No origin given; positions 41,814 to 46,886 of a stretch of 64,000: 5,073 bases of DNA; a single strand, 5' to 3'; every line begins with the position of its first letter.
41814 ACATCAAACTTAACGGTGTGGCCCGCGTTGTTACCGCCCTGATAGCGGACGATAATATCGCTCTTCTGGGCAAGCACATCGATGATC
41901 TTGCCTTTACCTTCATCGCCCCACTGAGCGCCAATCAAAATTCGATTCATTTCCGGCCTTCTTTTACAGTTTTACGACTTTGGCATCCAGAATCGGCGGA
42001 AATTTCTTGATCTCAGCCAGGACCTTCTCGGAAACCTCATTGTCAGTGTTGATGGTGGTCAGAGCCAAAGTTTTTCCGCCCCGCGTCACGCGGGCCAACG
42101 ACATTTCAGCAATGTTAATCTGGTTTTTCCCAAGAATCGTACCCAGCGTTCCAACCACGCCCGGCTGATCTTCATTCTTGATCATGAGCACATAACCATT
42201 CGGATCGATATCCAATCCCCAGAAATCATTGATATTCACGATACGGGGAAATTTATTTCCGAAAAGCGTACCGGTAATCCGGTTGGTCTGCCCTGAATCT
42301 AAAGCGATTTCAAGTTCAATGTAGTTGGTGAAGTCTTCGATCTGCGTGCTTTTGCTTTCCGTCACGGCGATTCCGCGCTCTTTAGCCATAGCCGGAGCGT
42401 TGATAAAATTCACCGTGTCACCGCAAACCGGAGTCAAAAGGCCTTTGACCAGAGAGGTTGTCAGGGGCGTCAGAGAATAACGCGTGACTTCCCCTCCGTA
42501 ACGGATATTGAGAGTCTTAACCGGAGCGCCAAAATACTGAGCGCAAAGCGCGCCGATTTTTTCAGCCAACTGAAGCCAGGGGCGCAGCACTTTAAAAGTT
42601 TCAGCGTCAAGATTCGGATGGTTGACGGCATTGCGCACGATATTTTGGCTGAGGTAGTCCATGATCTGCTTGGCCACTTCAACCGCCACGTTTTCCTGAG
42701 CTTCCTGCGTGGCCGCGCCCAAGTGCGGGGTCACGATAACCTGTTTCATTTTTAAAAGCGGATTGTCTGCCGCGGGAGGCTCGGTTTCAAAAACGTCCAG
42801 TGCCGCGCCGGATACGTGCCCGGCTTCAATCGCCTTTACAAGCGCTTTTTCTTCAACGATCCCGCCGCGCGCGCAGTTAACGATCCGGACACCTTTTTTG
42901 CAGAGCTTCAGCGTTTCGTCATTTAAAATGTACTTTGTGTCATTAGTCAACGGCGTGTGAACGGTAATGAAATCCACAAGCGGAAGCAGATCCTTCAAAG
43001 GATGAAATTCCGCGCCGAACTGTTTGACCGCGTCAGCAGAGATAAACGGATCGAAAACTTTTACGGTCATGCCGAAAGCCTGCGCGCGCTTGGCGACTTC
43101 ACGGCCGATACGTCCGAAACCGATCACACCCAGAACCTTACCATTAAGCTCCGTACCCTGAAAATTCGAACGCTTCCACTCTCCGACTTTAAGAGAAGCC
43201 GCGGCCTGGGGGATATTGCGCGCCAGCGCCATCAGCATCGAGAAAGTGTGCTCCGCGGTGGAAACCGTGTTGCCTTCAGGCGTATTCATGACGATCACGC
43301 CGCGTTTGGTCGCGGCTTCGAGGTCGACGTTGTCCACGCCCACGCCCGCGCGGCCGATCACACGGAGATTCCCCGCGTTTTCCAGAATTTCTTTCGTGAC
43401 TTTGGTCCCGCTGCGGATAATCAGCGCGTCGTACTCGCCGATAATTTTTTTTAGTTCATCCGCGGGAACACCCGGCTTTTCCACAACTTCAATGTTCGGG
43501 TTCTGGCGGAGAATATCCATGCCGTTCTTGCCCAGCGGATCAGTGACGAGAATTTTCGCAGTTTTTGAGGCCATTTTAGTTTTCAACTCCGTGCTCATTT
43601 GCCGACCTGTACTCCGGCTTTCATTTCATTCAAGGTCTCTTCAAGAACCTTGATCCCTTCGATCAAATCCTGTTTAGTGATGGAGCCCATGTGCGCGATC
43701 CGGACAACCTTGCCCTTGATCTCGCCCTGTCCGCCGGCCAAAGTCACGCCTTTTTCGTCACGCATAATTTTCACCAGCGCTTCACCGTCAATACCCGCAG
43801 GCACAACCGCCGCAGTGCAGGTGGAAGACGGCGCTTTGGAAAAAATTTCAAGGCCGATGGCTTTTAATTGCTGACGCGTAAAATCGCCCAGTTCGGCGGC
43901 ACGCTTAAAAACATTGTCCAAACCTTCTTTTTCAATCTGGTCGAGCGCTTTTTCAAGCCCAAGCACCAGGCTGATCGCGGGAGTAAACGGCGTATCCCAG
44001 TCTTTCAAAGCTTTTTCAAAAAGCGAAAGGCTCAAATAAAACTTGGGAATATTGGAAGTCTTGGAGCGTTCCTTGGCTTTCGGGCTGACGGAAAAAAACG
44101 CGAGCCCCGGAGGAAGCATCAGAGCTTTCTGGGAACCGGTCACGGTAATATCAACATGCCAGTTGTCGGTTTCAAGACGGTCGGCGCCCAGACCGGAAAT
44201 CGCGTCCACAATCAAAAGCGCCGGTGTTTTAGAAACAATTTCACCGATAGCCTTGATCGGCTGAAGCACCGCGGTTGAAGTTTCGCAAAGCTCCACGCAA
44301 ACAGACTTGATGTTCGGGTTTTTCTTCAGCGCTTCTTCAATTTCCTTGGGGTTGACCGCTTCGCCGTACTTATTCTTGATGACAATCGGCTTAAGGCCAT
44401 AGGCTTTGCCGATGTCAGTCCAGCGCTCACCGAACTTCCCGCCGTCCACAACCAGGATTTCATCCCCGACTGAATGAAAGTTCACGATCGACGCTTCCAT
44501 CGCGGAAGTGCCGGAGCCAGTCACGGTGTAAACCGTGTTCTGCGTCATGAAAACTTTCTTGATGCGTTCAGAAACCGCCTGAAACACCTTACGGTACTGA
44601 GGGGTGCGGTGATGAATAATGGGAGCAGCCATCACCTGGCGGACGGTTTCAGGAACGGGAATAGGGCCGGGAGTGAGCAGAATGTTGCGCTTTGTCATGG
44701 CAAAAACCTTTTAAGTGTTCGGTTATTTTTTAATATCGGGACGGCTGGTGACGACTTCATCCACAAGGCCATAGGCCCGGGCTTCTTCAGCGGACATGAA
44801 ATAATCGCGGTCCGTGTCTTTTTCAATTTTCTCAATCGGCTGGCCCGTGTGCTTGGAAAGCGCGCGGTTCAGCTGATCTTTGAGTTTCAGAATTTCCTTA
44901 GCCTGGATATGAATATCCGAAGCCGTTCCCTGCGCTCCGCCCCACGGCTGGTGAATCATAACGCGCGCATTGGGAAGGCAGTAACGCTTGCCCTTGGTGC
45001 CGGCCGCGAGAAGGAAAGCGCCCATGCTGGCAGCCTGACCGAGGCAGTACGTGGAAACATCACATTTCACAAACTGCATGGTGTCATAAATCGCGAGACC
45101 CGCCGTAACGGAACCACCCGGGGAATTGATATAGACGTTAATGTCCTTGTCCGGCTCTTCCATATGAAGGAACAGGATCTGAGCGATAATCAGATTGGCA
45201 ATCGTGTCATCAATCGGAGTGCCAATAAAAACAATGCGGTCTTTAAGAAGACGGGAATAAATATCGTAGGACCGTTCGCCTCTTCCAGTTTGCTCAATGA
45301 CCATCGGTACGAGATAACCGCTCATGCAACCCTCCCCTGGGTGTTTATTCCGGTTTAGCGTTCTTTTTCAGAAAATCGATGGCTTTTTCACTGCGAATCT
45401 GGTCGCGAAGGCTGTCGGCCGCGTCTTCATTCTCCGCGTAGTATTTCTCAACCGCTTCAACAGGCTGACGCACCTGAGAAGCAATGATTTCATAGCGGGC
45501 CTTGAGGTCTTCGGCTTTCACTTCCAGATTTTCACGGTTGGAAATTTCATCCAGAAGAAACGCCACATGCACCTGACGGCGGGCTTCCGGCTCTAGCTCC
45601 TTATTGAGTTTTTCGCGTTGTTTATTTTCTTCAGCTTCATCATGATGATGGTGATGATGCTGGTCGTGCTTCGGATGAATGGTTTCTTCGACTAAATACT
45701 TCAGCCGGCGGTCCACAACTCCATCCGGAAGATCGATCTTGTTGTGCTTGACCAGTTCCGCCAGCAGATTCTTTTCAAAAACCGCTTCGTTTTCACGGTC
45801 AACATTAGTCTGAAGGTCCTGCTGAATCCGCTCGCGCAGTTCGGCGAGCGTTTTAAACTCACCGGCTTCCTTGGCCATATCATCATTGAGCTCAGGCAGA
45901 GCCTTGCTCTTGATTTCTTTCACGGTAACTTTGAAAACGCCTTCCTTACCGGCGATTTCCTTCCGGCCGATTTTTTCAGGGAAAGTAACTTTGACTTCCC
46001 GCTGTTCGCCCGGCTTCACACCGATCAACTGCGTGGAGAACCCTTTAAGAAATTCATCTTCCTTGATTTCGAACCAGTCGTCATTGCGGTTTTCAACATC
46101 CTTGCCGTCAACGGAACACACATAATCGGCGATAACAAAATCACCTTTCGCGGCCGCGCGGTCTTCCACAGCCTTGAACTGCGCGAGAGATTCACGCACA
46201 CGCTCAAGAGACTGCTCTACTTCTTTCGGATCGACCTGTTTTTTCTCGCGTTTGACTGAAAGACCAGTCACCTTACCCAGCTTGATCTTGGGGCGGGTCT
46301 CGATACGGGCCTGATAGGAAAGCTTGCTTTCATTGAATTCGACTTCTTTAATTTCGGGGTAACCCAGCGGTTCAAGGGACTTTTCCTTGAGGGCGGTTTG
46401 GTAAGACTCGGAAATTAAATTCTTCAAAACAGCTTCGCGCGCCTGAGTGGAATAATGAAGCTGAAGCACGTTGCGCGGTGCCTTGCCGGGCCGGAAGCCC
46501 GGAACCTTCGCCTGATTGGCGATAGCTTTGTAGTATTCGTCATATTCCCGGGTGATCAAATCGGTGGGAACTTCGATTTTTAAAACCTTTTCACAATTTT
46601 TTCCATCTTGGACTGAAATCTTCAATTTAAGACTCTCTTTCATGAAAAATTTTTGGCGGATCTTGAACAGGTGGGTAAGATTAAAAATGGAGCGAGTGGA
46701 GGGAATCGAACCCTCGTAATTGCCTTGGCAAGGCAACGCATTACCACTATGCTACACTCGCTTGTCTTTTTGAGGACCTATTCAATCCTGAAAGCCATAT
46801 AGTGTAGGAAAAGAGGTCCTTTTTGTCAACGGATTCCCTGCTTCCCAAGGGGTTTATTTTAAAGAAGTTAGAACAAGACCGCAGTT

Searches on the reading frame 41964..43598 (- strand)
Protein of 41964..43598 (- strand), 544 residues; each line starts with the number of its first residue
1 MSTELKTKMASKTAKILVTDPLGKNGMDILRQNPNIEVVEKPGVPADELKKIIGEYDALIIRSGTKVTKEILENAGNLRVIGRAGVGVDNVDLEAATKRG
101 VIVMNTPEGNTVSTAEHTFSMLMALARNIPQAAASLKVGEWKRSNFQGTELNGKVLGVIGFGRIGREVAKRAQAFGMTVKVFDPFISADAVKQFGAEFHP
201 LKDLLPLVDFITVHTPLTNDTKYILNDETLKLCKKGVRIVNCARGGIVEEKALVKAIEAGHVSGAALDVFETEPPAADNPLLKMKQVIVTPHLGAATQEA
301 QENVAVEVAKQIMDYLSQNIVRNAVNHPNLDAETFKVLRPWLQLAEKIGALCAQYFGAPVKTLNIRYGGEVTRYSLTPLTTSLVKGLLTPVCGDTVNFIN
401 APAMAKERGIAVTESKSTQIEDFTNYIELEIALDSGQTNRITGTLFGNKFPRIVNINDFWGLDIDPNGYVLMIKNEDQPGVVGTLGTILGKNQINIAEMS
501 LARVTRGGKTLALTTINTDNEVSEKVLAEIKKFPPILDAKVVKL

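Call 113: search_protein_families(library=pfam, proteins=[window:41964-43598:-], max_evalue=0.00001)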
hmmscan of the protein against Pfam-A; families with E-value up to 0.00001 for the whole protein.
window:41964-43598:- (544 aa): 4 families
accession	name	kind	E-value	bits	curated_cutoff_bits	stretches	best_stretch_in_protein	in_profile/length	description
PF02826.25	2-Hacid_dh_C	-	1.6e-63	213.8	25.1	1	119-294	1-178/178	D-isomer specific 2-hydroxyacid dehydrogenase, NAD binding domain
PF00389.36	2-Hacid_dh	-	8.6e-42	142.4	24.6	1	16-326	1-134/134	D-isomer specific 2-hydroxyacid dehydrogenase, catalytic domain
PF19304.4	PGDH_inter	-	1.5e-32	112.7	27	1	338-457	2-119/119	D-3-phosphoglycerate dehydrogenase intervening domain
PF01842.31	ACT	-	3.5e-11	43.1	27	1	469-533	1-64/66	ACT domain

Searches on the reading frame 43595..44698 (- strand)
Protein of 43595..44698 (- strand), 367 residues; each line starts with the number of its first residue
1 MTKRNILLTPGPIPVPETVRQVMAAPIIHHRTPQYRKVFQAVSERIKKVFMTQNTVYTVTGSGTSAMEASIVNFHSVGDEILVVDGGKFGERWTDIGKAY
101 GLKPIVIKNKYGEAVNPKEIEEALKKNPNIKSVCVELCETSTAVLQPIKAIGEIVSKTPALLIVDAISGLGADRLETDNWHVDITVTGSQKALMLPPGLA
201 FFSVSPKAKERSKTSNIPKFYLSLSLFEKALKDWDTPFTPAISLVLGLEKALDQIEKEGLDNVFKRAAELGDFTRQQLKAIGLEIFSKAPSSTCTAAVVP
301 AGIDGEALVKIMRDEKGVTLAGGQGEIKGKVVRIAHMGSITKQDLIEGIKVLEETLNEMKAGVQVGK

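Call 113: search_protein_families(library=pfam, proteins=[window:43595-44698:-], max_evalue=0.00001)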
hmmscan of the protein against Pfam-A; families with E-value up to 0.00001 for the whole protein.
window:43595-44698:- (367 aa): 1 family
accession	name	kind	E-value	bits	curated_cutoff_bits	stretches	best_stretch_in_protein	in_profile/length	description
PF00266.25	Aminotran_5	-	1.7e-24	86.9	21.5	1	28-324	34-339/371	Aminotransferase class-V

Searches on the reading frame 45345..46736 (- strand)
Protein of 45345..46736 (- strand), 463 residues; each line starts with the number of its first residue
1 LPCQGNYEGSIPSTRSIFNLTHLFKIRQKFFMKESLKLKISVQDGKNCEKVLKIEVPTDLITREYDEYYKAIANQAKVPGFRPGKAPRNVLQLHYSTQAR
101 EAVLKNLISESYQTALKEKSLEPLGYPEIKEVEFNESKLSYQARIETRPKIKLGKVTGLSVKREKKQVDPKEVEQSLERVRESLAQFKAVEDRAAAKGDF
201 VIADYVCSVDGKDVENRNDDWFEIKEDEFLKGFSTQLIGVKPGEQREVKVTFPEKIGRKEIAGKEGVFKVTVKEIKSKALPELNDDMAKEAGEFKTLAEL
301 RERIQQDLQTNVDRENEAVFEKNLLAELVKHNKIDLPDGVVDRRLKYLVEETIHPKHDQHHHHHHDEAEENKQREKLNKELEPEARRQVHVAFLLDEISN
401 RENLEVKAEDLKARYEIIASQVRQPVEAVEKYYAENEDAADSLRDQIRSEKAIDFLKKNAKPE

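Call 113: search_protein_families(library=pfam, proteins=[window:45345-46736:-], max_evalue=0.00001)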
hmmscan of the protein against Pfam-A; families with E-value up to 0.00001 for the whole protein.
window:45345-46736:- (463 aa): 3 families
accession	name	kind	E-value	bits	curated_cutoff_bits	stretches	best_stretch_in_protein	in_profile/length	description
PF05697.18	Trigger_N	-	2.1e-36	125.8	22.2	1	39-179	2-143/144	Bacterial trigger factor protein (TF)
PF05698.19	Trigger_C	-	9.8e-27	94.4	22.7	1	296-457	1-161/162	Bacterial trigger factor protein (TF) C-terminus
PF00254.34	FKBP_C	-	3.4e-10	40.5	21.1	1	192-272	2-93/94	FKBP-type peptidyl-prolyl cis-trans isomerase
